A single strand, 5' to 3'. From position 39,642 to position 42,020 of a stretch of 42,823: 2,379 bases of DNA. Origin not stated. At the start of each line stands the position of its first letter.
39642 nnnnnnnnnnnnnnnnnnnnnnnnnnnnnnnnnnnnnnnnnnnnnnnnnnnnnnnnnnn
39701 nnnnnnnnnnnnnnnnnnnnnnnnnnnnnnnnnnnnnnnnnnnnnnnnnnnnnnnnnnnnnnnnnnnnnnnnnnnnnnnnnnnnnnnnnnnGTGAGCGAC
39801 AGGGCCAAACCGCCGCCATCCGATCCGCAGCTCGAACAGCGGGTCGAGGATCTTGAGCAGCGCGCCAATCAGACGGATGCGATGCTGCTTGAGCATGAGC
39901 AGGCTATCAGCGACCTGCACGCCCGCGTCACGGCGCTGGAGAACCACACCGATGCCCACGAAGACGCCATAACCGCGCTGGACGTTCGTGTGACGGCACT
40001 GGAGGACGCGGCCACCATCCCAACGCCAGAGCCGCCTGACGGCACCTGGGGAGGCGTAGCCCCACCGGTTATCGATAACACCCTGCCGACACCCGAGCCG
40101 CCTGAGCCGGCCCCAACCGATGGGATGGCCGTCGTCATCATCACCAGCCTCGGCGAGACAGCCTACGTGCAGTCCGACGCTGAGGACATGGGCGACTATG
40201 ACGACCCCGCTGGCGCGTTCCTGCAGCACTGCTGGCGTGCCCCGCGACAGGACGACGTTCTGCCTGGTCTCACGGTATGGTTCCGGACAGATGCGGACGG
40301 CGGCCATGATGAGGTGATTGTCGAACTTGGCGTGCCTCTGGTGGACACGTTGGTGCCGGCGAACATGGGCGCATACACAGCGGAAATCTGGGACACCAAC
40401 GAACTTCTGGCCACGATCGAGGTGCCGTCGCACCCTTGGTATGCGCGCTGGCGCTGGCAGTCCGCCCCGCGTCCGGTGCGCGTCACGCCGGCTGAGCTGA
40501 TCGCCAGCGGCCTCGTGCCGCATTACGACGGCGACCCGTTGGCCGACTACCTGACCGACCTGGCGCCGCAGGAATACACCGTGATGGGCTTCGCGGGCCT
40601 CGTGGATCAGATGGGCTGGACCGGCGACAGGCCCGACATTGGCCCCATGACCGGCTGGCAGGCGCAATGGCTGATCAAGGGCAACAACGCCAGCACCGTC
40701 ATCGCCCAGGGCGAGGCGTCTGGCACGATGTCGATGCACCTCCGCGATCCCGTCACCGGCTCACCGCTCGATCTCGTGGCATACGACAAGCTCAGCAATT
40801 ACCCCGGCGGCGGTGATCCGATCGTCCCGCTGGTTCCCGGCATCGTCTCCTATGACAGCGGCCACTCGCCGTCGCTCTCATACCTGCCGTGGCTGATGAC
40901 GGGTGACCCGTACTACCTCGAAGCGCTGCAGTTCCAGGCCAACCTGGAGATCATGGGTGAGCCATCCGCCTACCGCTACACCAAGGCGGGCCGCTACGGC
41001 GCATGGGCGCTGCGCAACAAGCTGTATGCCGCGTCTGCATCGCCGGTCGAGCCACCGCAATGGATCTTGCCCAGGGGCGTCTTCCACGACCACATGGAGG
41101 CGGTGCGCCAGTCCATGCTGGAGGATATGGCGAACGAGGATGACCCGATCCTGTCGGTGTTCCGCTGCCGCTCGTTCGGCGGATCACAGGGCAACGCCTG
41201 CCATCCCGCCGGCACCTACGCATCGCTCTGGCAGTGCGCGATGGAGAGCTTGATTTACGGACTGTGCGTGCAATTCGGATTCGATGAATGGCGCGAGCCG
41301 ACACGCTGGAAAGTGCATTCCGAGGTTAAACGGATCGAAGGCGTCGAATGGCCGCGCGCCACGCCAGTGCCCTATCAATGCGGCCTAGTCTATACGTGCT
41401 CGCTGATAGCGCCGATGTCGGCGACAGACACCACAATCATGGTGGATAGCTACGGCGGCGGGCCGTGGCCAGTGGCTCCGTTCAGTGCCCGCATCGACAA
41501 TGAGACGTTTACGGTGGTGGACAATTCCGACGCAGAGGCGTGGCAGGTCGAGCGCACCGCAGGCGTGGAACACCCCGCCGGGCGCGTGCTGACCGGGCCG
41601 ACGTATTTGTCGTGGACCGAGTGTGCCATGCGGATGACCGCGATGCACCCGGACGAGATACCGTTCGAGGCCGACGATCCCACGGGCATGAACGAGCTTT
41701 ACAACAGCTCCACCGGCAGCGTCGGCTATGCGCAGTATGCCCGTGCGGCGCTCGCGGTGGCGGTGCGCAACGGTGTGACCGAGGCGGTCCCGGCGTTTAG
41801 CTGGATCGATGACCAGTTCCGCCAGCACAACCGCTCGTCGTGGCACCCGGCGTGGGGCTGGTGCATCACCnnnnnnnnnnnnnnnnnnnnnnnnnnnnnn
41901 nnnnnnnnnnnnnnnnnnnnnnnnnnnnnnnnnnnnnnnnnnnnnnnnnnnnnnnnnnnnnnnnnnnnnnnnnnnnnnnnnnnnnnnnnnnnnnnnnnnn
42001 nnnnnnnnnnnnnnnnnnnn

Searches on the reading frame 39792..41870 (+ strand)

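Call 68: search_protein_families(library=pfam, proteins=[window:39792-41870:+], max_evalue=0.01)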
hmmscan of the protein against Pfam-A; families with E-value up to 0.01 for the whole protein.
window:39792-41870:+ (693 aa): 1 family
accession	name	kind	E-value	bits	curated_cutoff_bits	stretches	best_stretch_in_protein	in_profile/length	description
PF17902.7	SH3_10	-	0.0035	17.8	22.8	0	570-593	31-54/65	SH3 domain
